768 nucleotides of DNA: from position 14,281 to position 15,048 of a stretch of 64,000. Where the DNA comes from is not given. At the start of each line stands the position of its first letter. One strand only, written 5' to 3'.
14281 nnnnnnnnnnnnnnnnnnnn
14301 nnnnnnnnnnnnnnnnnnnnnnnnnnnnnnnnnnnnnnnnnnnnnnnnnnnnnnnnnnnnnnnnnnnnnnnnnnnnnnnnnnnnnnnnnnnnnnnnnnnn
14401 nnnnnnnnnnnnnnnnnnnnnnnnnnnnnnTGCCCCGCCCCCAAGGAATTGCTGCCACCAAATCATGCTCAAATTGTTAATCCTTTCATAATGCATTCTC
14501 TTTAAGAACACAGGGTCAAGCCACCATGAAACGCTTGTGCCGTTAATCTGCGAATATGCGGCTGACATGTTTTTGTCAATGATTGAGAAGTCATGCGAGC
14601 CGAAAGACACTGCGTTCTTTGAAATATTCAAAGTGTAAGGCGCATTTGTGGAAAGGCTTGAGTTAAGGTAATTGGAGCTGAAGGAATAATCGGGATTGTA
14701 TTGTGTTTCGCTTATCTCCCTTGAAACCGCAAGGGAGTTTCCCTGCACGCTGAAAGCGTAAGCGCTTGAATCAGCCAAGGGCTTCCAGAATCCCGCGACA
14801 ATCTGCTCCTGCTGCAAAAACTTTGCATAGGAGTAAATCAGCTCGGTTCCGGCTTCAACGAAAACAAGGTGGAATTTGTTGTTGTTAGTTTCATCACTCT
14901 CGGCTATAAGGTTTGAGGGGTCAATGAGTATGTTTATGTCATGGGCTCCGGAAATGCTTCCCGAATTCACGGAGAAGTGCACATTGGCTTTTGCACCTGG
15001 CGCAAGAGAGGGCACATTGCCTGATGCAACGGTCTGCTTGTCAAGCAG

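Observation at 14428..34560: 20.1-kb single ORF encoding a 6,710-aa secreted mosaic surface protein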

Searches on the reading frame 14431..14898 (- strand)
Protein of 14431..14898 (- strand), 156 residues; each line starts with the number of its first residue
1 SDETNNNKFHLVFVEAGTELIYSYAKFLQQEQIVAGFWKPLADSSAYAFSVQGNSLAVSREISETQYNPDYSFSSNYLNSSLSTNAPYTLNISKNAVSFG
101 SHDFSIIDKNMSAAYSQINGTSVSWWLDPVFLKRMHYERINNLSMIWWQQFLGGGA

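Call 41: search_protein_families(library=pfam, proteins=[window:14431-14898:-], max_evalue=1)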
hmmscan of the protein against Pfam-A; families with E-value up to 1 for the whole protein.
window:14431-14898:- (156 aa): 0 families

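Call 85: find_homologous_proteins(query=A5, max_evalue=0.001)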
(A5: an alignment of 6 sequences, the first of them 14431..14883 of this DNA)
Query A5 (6 sequences) (151 aa, profile of the alignment): 2 proteins with E <= 0.001 among 1557 candidates.
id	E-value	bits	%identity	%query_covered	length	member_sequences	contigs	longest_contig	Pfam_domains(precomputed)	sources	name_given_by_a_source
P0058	2.8e-49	185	39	99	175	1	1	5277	-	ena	-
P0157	2.2e-27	114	40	55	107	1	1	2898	-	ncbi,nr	ncbi:hypothetical protein IIC68_02910 [archaeon]|nr:hypothetical protein [archaeon]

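Call 94: predict_structure(alignment_id=A6)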
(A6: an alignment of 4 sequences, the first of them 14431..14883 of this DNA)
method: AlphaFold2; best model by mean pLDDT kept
length: 151 residues; sequences in the alignment: 4
mean_pLDDT: 39.5   pTM: 0.36
mean pLDDT of the five models: 39.5, 39.1, 36.2, 34.8, 30.2
residues with pLDDT >= 90: 0; 70-90: 0; 50-70: 30; < 50: 121
segments of 3 or more residues with pLDDT < 50: 1-31, 39-42, 47-76, 87-92, 94-96, 107-151
pLDDT, mean of each block of 10 residues (from residue 1): 34 36 42 50 44 31 30 44 50 49 49 35 35 32 30 30
secondary structure, 60 per line:
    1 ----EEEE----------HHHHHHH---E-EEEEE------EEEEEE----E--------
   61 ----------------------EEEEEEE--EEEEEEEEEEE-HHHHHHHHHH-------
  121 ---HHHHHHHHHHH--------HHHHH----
elements in order: E5-8 H19-25 E31-35 E42-47 E83-89 E92-102 H104-113 H124-134 H143-147
